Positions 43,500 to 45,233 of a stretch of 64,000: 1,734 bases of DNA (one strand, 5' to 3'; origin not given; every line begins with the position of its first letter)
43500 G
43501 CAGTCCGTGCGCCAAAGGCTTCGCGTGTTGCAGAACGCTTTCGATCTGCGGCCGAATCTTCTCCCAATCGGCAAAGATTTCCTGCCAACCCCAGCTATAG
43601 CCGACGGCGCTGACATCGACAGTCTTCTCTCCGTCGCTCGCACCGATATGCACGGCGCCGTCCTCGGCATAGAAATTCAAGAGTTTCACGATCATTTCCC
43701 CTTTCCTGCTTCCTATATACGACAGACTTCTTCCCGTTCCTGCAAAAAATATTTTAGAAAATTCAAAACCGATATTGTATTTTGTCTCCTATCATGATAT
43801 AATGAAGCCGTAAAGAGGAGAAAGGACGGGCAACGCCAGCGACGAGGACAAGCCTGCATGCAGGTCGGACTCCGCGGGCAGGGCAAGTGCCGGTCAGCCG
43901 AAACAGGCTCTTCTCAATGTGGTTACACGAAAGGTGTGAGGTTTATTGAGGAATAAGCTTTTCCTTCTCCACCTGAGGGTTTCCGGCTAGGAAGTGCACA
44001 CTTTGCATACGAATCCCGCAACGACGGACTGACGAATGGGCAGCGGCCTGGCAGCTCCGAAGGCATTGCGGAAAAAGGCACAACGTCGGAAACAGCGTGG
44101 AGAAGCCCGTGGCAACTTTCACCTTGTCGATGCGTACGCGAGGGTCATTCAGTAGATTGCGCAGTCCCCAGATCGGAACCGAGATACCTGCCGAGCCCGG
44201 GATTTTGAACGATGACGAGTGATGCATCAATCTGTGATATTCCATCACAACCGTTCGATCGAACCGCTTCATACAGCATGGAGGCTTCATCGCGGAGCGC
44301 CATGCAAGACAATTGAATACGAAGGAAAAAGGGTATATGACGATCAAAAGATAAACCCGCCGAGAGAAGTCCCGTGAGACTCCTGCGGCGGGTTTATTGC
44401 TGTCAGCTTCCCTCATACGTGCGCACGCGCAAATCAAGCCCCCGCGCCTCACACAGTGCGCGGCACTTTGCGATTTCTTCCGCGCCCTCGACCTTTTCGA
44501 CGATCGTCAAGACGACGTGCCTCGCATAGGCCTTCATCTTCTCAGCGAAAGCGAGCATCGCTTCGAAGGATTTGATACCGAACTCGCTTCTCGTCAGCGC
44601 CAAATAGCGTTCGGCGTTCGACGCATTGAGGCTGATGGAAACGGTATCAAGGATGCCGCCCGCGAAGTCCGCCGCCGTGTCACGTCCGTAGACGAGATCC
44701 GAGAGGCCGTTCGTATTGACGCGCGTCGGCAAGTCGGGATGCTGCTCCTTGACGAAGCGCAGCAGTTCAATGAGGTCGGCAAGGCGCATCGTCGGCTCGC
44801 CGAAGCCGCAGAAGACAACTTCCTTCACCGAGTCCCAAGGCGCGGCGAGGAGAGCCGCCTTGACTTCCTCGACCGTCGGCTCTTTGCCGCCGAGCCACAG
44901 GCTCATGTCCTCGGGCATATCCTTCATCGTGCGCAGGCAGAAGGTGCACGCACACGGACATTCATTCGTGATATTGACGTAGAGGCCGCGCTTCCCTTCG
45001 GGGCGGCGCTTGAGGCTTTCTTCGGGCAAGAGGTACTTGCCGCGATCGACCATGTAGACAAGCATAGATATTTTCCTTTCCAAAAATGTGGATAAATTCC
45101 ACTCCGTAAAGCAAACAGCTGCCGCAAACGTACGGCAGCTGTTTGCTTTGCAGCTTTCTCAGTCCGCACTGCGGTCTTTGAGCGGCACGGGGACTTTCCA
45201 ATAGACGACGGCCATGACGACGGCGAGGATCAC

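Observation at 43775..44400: Promoter-driven, ORF-free, highly structured 590-nt region: candidate large non-coding RNA of unknown class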

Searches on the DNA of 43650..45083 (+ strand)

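Call 4: search_rna_families(source=window, start=43650, end=44450, threshold=evalue, max_evalue=10, show_alignments=4)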
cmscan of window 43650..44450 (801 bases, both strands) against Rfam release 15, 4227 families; matches with E-value up to 10: 4.
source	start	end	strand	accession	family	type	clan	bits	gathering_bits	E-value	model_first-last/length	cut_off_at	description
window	44207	44269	+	RF01421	snoR114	Gene; snRNA; snoRNA; CD-box;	-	18.5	45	1.3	1-87/87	no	small nucleolar RNA snoR114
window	44068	44111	+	RF03167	c-di-GMP-I-GGC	Cis-reg; riboswitch;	CL00126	14.5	59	1.7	1-80/80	no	c-di-GMP-I-GGC riboswitch aptamer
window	44295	44377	+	RF01932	bxd_4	Gene; lncRNA;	-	13.7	40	9.4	1-106/106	no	Bithoraxoid conserved region 4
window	44353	44405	-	RF00624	P9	Gene;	-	13.6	43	4.6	41-73/74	no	Pseudomonas sRNA P9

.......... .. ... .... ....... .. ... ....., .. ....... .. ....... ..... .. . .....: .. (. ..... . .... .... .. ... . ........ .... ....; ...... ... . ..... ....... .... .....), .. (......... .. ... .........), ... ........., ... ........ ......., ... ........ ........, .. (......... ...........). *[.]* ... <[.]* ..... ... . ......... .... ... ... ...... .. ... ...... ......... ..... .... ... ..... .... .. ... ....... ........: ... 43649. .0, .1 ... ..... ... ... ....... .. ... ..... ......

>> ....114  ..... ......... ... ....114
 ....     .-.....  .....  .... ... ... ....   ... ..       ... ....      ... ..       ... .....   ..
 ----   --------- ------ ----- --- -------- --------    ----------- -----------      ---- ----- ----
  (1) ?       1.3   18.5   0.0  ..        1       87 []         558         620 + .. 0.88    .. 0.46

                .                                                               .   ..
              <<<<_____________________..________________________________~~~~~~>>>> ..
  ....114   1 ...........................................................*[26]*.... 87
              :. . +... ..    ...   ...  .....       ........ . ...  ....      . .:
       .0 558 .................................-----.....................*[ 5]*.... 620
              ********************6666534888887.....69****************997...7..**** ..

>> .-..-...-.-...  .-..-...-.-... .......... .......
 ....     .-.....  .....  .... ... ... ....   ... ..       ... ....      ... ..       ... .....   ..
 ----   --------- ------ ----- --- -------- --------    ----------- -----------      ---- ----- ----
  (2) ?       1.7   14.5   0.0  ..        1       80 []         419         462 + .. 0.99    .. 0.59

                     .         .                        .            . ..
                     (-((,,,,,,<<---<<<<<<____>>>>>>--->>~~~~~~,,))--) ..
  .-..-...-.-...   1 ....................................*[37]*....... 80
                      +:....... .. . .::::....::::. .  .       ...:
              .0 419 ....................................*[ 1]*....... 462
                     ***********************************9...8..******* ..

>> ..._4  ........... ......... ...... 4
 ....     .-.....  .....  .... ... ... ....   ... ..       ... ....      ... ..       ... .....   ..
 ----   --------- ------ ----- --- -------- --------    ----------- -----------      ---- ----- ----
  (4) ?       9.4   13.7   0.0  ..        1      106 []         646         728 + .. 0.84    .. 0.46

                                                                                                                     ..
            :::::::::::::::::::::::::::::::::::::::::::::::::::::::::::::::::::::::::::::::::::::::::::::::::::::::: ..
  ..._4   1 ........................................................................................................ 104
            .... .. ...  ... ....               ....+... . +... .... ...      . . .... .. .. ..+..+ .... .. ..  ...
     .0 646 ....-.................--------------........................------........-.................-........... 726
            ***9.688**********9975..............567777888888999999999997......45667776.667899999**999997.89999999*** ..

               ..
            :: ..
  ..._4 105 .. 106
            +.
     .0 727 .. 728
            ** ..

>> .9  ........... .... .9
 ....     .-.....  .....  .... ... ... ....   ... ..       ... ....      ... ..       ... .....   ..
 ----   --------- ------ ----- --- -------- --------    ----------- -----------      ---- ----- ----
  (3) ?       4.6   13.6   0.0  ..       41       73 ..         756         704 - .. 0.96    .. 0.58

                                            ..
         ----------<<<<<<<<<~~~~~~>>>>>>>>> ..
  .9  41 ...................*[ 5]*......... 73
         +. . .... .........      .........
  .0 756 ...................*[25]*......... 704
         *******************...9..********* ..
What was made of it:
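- On RNase P RNA, group II intron, tmRNA, SRP, 6S, raiA, HEARO, riboswitches: Region-only hits all have E>1 and are unrelated families (call 4).
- Closest known: Bacterial RNase P RNA. Different: No model match even at E<=10 (call 4).
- cmscan found nothing for these families at E<=10 in the window (call 4).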

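Call 17: search_dna_similar(query=window:43735-44402:+, collection=phages, mode=distant, max_evalue=0.01)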
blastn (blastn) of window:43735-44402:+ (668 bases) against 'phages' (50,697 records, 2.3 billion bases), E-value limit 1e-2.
No match.

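Call 18: search_dna_similar(query=window:43735-44402:+, collection=plasmids, mode=distant, max_evalue=0.01)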
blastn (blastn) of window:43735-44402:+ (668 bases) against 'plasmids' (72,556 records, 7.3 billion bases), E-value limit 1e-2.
No match.
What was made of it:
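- On ROOL (RF03087) / GOLLD (RF01998): No similarity in the phage or plasmid collections (calls 17, 18).
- Tried and rejected: Distant blastn against phages and plasmids gave nothing (calls 17, 18).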

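Call 20: search_rna_families(sources=[L005, L019, L025, L015, L028, L016, L006, L027, L009, L033, L008], threshold=gathering)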
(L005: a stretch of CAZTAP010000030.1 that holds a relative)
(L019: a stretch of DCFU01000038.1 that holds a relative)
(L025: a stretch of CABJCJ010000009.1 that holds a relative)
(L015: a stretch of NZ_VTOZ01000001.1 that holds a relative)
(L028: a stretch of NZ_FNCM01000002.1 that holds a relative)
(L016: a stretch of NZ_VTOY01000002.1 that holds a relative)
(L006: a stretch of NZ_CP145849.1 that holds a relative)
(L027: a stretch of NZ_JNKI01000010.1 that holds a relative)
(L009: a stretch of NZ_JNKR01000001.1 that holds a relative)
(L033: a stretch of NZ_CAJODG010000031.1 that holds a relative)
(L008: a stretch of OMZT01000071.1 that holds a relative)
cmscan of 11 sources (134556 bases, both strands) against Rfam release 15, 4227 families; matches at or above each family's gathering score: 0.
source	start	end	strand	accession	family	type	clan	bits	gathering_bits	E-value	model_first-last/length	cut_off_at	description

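Call 50: search_rna_families(sources=[L100, L016, L019, L022, L039], threshold=evalue, max_evalue=5)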
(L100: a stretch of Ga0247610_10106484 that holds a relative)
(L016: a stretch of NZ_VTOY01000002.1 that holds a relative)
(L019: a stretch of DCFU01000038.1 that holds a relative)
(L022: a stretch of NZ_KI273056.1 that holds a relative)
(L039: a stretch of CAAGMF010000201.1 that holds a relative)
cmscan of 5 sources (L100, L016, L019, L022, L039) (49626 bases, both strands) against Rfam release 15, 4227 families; matches with E-value up to 5: 5.
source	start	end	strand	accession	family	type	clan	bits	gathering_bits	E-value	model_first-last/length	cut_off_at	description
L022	3353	3438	-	RF00005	tRNA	Gene; tRNA;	CL00001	61.7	29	4.6e-11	1-71/71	no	tRNA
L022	3333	3445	-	RF02223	sX4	Gene; sRNA;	-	33.2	70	0.0027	1-167/167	no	Proteobacterial sRNA sX4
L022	3353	3403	+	RF04351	Plastid-psbl-rps4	Cis-reg;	-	30.3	68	0.019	1-53/53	no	Plastid-psbl-rps4 3UTR RNA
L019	6788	6883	-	RF00357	snoR44_J54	Gene; snRNA; snoRNA; CD-box;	CL00069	24.2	48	3.2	1-97/97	no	Small nucleolar RNA R44/J54/Z268 family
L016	4668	4748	-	RF00324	snoMBII-202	Gene; snRNA; snoRNA; CD-box;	-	22.1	40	2.9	1-84/84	no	Small nucleolar RNA MBII-202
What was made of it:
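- Closest known: Riboswitch-controlled antisense RNAs. Different: No known aptamer (calls 4, 50).
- No known aptamer matches (calls 4, 50). It found nothing at E<=5 in five diverse homologues (call 50), nor at gathering scores in 11 loci (call 20).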

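Call 71: build_rna_model(alignment_id=A5, structure=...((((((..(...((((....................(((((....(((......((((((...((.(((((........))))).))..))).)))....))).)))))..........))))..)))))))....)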
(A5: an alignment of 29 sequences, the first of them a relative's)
Model R1 built from alignment A5 (29 sequences, 139 columns); structure: as given.
model positions 129; base pairs 32; branch points 0; effective number of sequences 3.64; information 0.59 bits per position. Calibrated on 0.2 Mb of random sequence (short: E-values are rough).
structure used (alignment columns):
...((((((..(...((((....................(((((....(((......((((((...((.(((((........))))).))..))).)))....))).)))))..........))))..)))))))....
